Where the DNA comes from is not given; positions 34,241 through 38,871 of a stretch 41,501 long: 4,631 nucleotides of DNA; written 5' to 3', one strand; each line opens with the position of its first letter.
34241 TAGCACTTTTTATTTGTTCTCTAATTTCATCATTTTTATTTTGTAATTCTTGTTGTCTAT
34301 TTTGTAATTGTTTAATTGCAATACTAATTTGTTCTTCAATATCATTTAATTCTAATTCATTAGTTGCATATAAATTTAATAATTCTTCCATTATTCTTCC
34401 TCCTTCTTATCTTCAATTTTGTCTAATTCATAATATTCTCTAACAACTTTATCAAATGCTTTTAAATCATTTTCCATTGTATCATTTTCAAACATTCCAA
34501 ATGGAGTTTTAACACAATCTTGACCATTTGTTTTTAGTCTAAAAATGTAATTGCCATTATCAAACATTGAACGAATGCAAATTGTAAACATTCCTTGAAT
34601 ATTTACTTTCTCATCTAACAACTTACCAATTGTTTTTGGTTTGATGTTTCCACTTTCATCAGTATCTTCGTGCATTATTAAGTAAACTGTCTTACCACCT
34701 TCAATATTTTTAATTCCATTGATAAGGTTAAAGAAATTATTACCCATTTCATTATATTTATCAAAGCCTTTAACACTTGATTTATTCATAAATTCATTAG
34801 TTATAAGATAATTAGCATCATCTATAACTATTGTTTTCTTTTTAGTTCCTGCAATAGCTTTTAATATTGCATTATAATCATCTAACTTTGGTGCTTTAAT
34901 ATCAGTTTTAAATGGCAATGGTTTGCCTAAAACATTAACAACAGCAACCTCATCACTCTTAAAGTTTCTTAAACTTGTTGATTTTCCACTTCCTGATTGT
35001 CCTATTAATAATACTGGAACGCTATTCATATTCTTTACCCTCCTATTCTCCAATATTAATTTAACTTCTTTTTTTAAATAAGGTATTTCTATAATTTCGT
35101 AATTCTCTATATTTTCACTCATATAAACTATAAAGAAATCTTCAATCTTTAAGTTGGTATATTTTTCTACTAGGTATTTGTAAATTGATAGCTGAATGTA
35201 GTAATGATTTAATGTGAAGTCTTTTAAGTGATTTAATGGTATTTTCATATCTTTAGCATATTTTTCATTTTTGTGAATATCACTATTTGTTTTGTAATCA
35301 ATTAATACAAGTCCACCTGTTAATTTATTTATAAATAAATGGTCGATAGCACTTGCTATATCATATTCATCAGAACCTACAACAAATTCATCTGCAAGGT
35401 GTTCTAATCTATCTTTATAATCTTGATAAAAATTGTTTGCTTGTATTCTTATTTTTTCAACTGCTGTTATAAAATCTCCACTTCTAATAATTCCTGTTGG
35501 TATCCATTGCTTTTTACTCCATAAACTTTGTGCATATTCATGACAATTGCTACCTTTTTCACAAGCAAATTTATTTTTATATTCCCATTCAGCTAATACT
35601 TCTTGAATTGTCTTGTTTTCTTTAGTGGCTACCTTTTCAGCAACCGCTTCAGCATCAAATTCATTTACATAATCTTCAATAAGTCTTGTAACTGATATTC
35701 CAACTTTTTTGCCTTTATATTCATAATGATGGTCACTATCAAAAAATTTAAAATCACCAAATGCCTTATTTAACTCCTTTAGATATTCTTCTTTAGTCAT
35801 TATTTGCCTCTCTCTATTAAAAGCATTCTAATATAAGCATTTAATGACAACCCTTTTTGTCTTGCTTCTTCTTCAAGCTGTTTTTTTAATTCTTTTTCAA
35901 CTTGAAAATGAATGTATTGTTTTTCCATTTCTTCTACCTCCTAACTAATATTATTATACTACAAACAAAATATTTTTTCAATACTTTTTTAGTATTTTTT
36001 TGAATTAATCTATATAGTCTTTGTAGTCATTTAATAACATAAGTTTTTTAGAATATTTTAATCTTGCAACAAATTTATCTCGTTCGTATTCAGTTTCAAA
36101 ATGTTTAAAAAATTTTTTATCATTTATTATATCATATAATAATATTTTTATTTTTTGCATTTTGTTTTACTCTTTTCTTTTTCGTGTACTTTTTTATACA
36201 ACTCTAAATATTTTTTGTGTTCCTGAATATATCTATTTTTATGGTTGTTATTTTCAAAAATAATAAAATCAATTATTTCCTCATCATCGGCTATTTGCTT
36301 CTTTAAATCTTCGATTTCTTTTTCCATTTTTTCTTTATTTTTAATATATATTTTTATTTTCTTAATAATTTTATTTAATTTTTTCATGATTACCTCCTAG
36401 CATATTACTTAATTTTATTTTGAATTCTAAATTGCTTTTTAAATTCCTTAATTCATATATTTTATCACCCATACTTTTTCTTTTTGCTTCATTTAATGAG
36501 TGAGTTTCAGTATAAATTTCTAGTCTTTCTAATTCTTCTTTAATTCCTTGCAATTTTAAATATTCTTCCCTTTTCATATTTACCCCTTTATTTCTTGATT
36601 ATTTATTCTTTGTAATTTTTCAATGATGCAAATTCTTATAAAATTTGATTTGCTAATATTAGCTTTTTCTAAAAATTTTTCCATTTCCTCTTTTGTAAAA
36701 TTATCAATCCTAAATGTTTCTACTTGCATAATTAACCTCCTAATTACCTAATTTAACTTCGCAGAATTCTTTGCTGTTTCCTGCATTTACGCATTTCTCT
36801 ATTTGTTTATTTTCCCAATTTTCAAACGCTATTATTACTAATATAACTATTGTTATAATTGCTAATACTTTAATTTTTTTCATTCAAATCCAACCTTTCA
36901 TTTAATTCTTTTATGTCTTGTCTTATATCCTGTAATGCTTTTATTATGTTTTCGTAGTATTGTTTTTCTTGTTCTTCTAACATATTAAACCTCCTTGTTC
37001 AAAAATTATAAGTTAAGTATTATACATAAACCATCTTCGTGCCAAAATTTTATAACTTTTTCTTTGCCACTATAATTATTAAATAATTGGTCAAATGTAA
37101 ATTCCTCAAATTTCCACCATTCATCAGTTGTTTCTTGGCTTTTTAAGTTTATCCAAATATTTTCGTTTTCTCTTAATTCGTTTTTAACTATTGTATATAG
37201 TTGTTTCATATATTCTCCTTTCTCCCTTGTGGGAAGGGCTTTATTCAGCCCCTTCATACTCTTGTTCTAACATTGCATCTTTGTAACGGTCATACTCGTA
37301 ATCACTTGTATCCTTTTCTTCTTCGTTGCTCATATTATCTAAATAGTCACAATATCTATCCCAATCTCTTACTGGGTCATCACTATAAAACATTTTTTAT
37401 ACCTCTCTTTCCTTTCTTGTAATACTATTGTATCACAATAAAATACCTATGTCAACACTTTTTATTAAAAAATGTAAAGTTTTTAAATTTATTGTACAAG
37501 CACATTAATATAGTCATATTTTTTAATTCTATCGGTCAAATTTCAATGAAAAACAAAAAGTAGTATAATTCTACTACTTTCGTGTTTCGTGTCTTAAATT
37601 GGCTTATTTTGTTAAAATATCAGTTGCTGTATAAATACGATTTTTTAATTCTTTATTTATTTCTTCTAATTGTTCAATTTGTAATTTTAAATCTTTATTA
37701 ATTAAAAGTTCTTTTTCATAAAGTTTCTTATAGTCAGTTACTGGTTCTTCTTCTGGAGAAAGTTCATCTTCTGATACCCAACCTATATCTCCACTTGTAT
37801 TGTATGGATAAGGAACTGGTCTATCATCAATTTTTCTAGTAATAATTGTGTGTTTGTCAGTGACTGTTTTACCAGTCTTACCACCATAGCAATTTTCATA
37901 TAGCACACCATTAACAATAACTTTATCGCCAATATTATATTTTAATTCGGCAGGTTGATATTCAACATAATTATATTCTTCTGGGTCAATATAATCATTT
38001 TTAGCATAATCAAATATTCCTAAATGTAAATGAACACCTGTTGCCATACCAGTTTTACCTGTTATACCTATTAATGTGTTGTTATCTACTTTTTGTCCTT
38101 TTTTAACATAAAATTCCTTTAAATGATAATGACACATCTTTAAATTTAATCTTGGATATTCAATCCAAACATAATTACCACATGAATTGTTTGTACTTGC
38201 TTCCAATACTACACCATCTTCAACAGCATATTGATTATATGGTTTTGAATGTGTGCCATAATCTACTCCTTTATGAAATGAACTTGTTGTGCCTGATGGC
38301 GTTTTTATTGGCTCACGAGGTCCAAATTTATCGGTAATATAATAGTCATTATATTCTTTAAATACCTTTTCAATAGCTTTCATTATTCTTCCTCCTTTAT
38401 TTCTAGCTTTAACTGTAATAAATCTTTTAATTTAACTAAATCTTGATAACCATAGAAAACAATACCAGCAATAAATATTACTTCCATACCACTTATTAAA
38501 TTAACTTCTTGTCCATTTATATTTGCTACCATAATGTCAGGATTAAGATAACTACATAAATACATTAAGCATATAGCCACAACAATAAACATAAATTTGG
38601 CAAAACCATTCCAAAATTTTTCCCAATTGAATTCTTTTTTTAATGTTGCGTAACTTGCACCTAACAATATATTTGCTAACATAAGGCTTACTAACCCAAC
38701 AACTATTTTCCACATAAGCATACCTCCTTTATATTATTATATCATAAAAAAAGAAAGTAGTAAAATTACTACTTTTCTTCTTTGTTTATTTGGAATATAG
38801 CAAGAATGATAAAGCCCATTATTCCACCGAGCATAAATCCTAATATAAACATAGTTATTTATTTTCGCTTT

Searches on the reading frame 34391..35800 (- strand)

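Call 33: search_protein_families(library=phrogs, proteins=[window:34391-35800:-], max_evalue=0.00001)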
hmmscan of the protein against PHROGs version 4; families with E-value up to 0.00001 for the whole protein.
window:34391-35800:- (469 aa): 3 families
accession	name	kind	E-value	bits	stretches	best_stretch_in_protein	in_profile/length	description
phrog_2872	-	DNA, RNA and nucleotide metabolism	2.5e-71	240.7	1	260-463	2-217/219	Sak4-like ssDNA annealing protein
phrog_298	-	DNA, RNA and nucleotide metabolism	1.9e-19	71.1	1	16-259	48-259/293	exonuclease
phrog_124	-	DNA, RNA and nucleotide metabolism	5e-12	46.9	1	251-466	34-270/382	Sak4-like ssDNA annealing protein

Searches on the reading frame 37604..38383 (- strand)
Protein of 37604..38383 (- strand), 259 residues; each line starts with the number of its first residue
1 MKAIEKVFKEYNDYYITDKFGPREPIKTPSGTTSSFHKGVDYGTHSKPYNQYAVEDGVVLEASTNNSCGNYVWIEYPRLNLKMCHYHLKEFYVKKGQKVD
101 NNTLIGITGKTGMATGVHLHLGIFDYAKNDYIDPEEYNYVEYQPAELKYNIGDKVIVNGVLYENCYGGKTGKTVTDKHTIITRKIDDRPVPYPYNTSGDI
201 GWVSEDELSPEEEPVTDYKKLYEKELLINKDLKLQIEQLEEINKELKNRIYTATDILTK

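Call 33: search_protein_families(library=phrogs, proteins=[window:37604-38383:-], max_evalue=0.00001)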
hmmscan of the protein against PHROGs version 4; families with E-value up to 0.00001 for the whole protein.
window:37604-38383:- (259 aa): 14 families
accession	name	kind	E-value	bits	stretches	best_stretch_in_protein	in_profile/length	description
phrog_7767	-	other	2.7e-18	67.4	1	13-148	3-129/194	metallo-endopeptidase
phrog_14988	-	other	1.1e-17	65.7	1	16-137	16-138/272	peptidase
phrog_6700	-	lysis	8.9e-16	57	1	11-126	2603-2714/2898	endolysin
phrog_1067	-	head and packaging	5e-12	46.1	1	30-141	755-866/991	minor head protein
phrog_4070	-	tail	3.4e-11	43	1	30-123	618-709/989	tail length tape measure protein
phrog_3084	-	lysis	6.6e-11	42.9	1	13-137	9-133/468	endolysin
phrog_3578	-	lysis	2.4e-10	41.4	1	12-137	212-355/405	endolysin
phrog_167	-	tail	5.1e-08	32.1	1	17-128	1205-1291/1555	tail length tape measure protein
phrog_16615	-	other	2.9e-07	30.7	1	32-159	414-527/529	peptidase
phrog_8537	-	unknown function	3.6e-07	30.8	1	33-128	8-105/384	-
phrog_880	-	lysis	7.2e-07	29.9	1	14-135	15-133/435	endolysin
phrog_11037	-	unknown function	1.3e-06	28.9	1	81-166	241-322/365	-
phrog_10030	-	tail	1.5e-06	26.7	1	24-122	1897-2004/2105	tail length tape measure protein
phrog_28672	-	other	8.7e-06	25.6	0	36-121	287-371/397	metallo-endopeptidase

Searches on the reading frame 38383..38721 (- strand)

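Call 104: search_protein_families(library=pfam, proteins=[window:38383-38721:-], max_evalue=0.001)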
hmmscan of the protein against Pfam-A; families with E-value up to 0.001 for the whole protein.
window:38383-38721:- (112 aa): 1 family
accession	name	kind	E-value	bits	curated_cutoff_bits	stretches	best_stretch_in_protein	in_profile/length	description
PF05105.17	Phage_holin_4_1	-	6.1e-06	26.8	22.2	1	4-78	11-73/116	Bacteriophage holin family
